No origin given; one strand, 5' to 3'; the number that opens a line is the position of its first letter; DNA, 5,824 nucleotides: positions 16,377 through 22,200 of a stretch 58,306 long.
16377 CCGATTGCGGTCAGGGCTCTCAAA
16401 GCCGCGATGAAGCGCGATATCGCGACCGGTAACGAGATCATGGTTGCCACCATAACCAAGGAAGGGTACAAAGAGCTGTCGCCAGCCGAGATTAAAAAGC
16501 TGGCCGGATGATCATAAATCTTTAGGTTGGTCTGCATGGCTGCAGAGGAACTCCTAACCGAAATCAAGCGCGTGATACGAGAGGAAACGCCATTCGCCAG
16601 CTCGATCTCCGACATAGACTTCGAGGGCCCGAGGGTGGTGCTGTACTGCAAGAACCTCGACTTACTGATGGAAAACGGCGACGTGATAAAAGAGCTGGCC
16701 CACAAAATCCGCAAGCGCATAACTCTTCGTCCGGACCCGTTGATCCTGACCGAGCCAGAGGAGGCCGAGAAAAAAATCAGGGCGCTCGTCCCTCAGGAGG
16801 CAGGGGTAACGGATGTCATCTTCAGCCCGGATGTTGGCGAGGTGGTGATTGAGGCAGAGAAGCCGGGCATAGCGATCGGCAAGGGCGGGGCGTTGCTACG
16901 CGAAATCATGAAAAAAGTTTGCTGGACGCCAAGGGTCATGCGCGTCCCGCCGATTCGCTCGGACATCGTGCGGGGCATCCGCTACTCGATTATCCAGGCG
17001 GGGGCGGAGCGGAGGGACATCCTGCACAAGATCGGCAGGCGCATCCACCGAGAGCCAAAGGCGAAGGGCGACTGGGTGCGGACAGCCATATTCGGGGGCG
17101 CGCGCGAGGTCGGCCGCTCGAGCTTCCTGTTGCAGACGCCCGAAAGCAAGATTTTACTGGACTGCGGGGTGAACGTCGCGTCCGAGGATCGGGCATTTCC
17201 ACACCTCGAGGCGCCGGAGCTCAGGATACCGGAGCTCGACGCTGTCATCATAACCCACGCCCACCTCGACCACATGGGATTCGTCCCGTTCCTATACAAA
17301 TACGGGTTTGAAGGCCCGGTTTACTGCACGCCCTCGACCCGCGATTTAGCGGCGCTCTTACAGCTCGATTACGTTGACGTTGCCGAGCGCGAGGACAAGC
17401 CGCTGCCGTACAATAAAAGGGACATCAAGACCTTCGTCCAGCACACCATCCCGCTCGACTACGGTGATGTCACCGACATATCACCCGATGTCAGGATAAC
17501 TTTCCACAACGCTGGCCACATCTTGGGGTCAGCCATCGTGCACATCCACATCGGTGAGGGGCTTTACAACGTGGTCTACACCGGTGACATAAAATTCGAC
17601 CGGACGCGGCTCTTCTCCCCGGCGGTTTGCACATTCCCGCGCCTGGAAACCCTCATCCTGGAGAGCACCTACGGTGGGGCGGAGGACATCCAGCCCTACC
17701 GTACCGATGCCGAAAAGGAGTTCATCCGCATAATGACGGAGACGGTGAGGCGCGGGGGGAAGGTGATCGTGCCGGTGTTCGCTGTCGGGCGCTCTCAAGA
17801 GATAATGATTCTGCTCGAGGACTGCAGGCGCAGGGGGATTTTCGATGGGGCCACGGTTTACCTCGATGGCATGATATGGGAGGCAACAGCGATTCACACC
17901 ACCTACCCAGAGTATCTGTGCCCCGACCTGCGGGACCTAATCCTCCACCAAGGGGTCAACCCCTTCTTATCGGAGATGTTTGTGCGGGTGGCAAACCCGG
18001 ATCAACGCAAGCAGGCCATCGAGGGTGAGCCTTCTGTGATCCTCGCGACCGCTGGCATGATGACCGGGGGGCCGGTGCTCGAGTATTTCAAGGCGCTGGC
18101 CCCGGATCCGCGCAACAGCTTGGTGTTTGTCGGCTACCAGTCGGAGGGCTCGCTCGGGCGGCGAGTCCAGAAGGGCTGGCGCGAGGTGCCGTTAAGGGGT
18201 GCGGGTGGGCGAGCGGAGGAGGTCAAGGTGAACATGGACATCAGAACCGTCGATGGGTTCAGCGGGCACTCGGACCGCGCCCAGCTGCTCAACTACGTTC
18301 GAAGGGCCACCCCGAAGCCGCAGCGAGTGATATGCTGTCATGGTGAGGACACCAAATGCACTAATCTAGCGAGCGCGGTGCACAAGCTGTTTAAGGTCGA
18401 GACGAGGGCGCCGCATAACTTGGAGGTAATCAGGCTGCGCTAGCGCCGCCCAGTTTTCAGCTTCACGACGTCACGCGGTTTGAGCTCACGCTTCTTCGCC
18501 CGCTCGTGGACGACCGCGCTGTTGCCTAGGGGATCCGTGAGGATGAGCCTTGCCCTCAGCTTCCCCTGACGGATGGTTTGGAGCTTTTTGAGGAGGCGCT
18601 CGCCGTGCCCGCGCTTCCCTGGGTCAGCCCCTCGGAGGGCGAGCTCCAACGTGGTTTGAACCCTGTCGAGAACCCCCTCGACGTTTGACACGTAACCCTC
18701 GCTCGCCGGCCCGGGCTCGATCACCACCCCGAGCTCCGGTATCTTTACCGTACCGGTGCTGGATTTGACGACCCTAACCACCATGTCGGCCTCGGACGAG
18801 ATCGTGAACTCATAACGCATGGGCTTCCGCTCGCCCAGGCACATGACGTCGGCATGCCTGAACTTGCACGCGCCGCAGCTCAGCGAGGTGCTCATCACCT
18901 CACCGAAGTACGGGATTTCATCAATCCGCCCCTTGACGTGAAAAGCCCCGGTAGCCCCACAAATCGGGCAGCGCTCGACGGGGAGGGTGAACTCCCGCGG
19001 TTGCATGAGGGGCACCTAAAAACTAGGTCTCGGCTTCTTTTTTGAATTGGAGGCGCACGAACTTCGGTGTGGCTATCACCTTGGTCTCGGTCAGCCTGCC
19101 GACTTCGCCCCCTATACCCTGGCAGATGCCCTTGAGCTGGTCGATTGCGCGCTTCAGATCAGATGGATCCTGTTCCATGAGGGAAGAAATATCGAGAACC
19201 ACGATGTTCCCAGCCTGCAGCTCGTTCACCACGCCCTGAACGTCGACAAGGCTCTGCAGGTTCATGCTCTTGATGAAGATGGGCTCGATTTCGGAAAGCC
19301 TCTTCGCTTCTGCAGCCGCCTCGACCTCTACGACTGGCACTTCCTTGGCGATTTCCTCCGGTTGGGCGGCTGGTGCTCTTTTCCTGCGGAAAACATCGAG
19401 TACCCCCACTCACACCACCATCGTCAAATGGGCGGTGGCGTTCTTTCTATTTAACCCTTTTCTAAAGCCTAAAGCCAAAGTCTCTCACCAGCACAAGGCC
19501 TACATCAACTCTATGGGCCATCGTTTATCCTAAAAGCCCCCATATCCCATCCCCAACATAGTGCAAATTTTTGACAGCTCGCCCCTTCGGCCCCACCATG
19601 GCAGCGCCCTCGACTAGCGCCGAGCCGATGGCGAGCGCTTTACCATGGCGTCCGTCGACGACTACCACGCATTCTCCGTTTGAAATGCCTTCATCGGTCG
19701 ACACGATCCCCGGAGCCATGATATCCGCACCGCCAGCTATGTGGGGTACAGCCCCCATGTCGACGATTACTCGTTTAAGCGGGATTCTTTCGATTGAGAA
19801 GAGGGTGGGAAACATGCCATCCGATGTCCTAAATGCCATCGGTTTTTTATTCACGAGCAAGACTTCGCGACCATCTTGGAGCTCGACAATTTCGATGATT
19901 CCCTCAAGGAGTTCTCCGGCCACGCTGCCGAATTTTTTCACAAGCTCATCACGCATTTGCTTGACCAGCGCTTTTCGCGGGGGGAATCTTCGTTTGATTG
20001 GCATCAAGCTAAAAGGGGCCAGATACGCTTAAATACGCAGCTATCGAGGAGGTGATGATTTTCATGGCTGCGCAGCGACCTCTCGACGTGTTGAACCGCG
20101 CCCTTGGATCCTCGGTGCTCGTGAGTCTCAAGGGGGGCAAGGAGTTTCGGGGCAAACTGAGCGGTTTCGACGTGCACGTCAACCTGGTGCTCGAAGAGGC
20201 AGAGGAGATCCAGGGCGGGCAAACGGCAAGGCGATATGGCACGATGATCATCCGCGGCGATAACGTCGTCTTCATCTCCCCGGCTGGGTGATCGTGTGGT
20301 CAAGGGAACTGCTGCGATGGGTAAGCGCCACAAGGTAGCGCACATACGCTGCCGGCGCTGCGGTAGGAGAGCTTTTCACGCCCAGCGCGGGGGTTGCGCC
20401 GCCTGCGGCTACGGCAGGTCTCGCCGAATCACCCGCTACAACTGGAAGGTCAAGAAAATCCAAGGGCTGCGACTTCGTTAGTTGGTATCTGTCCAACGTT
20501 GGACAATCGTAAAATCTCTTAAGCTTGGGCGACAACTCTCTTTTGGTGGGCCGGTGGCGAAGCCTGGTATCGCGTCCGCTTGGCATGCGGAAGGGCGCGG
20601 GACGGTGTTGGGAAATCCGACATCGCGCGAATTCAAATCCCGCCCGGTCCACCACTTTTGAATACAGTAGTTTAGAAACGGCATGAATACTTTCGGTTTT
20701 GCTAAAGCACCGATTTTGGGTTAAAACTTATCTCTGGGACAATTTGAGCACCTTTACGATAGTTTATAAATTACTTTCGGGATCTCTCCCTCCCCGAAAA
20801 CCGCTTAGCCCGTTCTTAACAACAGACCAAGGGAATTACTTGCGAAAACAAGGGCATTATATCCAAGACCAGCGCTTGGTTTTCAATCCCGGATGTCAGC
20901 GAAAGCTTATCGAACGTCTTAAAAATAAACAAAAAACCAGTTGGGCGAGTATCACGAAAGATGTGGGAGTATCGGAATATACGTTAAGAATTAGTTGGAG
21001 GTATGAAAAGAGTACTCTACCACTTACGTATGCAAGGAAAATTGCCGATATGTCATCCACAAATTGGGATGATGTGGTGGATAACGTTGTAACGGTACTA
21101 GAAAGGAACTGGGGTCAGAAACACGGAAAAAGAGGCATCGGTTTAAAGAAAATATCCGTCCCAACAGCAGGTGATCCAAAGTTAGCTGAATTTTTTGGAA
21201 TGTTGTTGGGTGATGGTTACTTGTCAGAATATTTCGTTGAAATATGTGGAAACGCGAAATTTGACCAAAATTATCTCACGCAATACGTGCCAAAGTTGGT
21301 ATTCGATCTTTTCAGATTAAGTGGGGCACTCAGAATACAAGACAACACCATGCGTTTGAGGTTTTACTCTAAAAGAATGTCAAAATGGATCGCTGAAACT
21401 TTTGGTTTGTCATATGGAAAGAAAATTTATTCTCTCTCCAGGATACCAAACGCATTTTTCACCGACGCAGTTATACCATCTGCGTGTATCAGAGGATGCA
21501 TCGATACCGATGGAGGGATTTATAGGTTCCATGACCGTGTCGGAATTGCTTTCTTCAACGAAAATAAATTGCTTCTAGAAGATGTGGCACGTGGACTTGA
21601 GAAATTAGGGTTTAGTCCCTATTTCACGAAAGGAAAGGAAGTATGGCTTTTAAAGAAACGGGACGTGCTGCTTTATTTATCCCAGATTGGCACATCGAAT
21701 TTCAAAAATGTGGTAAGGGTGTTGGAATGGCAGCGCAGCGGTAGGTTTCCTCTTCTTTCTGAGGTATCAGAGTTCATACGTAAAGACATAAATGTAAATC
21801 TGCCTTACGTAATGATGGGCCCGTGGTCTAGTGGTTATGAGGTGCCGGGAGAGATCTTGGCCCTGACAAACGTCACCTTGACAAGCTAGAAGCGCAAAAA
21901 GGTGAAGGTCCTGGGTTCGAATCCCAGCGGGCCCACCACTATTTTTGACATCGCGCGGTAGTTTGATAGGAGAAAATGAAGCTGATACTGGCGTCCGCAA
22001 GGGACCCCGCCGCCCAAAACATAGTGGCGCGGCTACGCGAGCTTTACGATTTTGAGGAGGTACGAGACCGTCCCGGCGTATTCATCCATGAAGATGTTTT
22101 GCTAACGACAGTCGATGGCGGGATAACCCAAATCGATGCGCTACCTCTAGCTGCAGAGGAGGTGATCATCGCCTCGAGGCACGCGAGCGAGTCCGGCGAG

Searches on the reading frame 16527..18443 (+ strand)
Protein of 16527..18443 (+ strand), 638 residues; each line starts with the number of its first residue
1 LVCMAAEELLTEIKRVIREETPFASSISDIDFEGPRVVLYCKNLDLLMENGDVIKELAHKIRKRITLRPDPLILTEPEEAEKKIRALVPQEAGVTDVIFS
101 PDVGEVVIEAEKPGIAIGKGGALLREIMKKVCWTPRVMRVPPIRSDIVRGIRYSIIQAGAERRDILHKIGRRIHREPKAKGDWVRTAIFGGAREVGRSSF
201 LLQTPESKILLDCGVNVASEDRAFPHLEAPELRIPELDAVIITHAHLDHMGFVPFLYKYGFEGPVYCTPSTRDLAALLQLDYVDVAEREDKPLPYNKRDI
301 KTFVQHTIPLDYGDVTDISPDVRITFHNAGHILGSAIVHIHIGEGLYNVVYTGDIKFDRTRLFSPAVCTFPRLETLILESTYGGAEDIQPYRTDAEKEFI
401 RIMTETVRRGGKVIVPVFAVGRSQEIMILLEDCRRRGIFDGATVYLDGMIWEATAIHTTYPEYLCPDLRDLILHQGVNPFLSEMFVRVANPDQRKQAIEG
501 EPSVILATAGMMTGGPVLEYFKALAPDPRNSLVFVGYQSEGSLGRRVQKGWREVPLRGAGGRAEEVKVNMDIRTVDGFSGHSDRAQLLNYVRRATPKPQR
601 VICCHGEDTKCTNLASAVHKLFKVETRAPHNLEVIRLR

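Call 68: search_protein_families(library=pfam, proteins=[window:16527-18443:+], max_evalue=0.0001)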
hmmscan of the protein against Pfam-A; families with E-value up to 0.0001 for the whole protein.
window:16527-18443:+ (638 aa): 7 families
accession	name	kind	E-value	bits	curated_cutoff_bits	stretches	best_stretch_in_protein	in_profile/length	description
PF10996.14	Beta-Casp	-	3.1e-29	102.4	27.7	1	424-546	2-119/120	Beta-Casp domain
PF17214.9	KH_TffA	-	3.4e-24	85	22.6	1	8-74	2-68/68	Transcription termination factor FttA, KH domain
PF07521.17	RMMBL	-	5.5e-16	58.7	21.6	1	566-629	2-63/63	Zn-dependent metallo-hydrolase RNA specificity domain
PF16661.11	Lactamase_B_6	-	1.8e-14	54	27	1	201-360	1-167/193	Metallo-beta-lactamase superfamily domain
PF00753.33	Lactamase_B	-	3.4e-14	53.7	22.7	1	195-385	4-166/196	Metallo-beta-lactamase superfamily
PF12706.13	Lactamase_B_2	-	2.2e-10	40.9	27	1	208-356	2-144/200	Beta-lactamase superfamily domain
PF07650.23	KH_2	-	4.3e-06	26.9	22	0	90-130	11-53/78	KH domain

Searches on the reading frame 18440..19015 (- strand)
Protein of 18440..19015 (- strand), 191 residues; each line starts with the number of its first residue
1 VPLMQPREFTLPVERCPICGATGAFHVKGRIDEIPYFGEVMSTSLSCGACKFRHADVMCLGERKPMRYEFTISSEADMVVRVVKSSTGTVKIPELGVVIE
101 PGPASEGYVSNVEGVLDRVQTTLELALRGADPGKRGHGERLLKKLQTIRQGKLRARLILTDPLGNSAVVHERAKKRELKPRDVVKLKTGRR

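Call 55: search_protein_families(library=pfam, proteins=[window:18440-19015:-], max_evalue=0.001)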
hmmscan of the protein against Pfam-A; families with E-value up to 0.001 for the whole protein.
window:18440-19015:- (191 aa): 2 families
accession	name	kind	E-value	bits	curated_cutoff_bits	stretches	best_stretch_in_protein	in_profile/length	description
PF22794.1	jr-ZPR1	-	9.2e-20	71.3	27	1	77-176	2-104/125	ZPR1 jelly-roll domain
PF03367.19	Zn_ribbon_ZPR1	-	1.7e-06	27.8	23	1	15-60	8-51/56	ZPR1 zinc-finger domain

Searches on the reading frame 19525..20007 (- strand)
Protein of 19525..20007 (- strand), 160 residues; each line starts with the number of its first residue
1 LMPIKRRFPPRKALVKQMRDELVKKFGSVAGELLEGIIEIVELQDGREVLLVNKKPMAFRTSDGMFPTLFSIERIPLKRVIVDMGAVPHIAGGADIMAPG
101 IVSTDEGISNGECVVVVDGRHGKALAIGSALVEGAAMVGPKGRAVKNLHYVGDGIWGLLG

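Call 55: search_protein_families(library=pfam, proteins=[window:19525-20007:-], max_evalue=0.001)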
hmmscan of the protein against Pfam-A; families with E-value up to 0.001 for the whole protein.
window:19525-20007:- (160 aa): 3 families
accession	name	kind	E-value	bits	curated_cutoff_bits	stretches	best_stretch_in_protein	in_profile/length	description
PF01472.26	PUA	-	4.3e-17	62.2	24.8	1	78-149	1-72/74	PUA domain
PF09183.16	DUF1947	-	3.1e-06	27.7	22.5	1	16-74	11-64/65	Domain of unknown function (DUF1947)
PF17832.7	Pre-PUA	-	8e-05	23.6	23.5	1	11-76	14-86/86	Pre-PUA-like domain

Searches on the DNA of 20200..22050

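Call 58: search_rna_families(source=window, start=20200, end=22050, threshold=evalue, max_evalue=1, show_alignments=3)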
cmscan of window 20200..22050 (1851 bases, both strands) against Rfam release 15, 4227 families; matches with E-value up to 1: 3.
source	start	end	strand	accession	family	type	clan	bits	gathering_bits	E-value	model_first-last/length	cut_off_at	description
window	20548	20651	+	RF00005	tRNA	Gene; tRNA;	CL00001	45.1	29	6.3e-08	1-71/71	no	tRNA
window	21859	21934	+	RF01684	mascRNA-menRNA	Gene;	-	23.7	42.5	0.063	1-56/56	no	MALAT1-associated small cytoplasmic RNA/MEN beta RNA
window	21817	21938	+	RF00023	tmRNA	Gene;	CL00001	23.4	47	4.8e-07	1-374/374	no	transfer-messenger RNA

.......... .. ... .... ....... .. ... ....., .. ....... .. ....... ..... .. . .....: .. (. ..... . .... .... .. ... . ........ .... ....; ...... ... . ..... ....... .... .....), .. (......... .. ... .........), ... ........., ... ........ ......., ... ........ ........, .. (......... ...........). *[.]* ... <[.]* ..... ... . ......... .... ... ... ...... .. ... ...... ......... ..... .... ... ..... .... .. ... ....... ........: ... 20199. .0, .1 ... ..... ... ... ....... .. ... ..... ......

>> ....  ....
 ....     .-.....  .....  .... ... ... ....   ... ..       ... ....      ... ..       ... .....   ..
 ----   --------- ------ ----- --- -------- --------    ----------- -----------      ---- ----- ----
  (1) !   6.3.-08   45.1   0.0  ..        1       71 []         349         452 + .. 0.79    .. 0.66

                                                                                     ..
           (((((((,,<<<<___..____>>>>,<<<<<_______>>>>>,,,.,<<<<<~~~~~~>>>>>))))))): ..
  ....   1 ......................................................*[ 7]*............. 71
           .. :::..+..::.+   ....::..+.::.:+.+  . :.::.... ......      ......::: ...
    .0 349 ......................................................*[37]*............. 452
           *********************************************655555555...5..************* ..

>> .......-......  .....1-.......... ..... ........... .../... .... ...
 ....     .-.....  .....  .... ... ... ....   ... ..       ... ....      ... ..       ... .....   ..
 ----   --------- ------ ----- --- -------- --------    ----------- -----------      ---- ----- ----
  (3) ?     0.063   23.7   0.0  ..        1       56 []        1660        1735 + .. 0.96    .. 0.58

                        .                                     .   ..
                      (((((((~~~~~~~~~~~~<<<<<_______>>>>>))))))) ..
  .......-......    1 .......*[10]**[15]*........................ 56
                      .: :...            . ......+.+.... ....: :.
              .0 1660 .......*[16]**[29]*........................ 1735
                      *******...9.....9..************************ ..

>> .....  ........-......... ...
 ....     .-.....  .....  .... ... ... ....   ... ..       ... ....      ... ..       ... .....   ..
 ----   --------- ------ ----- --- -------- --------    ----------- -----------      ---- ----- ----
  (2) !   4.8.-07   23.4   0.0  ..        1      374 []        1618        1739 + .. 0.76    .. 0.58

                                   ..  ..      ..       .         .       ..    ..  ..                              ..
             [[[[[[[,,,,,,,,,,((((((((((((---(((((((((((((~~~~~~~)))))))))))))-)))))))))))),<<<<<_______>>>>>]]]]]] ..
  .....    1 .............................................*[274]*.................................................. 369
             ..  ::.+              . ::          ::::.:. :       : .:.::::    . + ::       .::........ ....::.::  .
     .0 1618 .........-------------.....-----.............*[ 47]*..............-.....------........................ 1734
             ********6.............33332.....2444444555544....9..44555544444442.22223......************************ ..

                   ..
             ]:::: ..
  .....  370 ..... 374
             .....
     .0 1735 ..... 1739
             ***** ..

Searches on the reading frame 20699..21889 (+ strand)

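Call 55: search_protein_families(library=pfam, proteins=[window:20699-21889:+], max_evalue=0.001)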
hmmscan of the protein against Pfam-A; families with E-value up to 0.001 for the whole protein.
window:20699-21889:+ (396 aa): 1 family
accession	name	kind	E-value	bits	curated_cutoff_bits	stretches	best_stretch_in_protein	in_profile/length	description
PF14528.11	LAGLIDADG_3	-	5.1e-06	27.1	22.5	1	262-320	5-71/82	LAGLIDADG-like domain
